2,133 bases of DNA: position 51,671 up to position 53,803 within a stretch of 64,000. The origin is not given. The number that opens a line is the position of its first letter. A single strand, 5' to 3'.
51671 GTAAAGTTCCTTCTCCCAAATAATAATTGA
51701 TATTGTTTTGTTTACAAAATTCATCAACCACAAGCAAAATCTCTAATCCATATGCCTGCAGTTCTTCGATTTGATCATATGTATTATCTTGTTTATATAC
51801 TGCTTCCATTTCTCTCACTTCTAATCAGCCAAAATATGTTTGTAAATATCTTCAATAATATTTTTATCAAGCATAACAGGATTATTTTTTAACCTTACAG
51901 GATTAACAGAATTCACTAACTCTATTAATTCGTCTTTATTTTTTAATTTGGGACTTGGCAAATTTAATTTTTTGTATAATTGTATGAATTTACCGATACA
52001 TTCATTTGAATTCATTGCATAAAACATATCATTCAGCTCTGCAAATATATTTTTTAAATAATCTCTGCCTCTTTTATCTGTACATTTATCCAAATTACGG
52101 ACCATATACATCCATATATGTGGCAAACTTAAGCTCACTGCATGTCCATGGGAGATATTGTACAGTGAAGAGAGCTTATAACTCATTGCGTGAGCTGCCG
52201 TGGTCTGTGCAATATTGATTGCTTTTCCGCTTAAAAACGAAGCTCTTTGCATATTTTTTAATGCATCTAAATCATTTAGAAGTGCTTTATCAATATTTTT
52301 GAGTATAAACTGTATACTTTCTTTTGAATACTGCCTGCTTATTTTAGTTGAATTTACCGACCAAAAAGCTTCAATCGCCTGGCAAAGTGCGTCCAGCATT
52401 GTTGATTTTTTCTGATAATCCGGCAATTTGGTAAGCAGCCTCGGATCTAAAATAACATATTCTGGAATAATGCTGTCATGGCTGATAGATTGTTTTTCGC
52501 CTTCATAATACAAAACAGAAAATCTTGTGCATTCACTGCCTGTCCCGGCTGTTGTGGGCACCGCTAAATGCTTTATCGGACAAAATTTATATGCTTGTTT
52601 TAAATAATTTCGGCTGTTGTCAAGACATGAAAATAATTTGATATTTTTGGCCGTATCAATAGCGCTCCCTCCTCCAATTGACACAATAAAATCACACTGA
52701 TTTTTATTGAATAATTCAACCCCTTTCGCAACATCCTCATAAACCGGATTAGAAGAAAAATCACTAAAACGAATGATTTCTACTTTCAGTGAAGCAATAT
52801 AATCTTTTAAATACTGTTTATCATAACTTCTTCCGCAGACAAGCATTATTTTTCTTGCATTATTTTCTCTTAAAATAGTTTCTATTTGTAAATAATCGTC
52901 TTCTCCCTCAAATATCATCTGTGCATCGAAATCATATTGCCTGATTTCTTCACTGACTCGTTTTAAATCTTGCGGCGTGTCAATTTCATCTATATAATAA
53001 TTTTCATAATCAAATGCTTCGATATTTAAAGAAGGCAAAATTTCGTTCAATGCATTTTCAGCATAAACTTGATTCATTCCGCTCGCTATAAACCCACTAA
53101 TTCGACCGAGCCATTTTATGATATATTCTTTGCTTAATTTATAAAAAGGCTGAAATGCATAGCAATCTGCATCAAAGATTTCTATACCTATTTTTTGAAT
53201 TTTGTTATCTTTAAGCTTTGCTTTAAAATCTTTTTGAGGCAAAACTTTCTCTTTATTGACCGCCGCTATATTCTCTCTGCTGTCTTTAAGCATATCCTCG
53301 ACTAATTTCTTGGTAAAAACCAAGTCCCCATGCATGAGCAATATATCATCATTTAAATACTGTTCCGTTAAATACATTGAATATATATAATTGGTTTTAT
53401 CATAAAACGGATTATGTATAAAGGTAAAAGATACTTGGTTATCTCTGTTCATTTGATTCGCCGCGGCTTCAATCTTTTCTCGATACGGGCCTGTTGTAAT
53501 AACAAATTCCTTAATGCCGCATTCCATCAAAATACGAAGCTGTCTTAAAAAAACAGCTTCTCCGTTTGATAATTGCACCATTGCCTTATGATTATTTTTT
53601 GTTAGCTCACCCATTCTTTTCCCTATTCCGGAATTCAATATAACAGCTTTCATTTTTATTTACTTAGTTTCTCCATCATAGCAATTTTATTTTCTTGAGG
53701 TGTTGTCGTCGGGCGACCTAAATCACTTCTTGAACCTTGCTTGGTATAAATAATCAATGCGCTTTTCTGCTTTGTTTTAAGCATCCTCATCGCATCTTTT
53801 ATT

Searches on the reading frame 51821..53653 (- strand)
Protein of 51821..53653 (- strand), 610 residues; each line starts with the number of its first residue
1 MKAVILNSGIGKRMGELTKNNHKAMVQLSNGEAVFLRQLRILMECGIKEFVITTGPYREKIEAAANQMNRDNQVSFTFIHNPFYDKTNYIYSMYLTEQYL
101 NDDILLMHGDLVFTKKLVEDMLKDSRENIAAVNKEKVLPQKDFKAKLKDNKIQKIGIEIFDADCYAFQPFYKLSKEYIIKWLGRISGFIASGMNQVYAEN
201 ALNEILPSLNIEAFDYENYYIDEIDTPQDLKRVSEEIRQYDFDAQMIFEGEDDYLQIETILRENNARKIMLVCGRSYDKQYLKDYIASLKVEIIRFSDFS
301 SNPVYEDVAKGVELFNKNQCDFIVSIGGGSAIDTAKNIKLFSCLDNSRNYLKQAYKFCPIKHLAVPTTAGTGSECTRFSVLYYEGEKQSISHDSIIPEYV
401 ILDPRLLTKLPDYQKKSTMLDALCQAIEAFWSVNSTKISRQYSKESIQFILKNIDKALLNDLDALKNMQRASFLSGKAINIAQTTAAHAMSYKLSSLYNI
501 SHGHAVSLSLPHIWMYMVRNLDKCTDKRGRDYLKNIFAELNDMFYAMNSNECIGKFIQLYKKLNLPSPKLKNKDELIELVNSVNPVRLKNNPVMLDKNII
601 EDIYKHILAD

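Call 87: search_protein_families(library=pfam, proteins=[window:51821-53653:-], max_evalue=0.00001)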
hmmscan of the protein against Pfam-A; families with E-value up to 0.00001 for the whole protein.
window:51821-53653:- (610 aa): 5 families
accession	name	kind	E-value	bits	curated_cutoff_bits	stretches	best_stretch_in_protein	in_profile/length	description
PF00465.25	Fe-ADH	-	3.7e-38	131.2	31.3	1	246-404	3-168/168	Iron-containing alcohol dehydrogenase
PF25137.1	ADH_Fe_C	-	6.2e-26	91.7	27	1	417-607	3-193/194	Fe-containing alcohol dehydrogenase family, C-terminal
PF13685.12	Fe-ADH_2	-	4.4e-10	40.2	28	1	256-338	9-93/149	Iron-containing alcohol dehydrogenase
PF12804.13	NTP_transf_3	-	7.7e-10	39.6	27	1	3-133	1-122/160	MobA-like NTP transferase domain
PF00483.29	NTP_transferase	-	2.2e-08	34.4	21.2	1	2-130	1-129/245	Nucleotidyl transferase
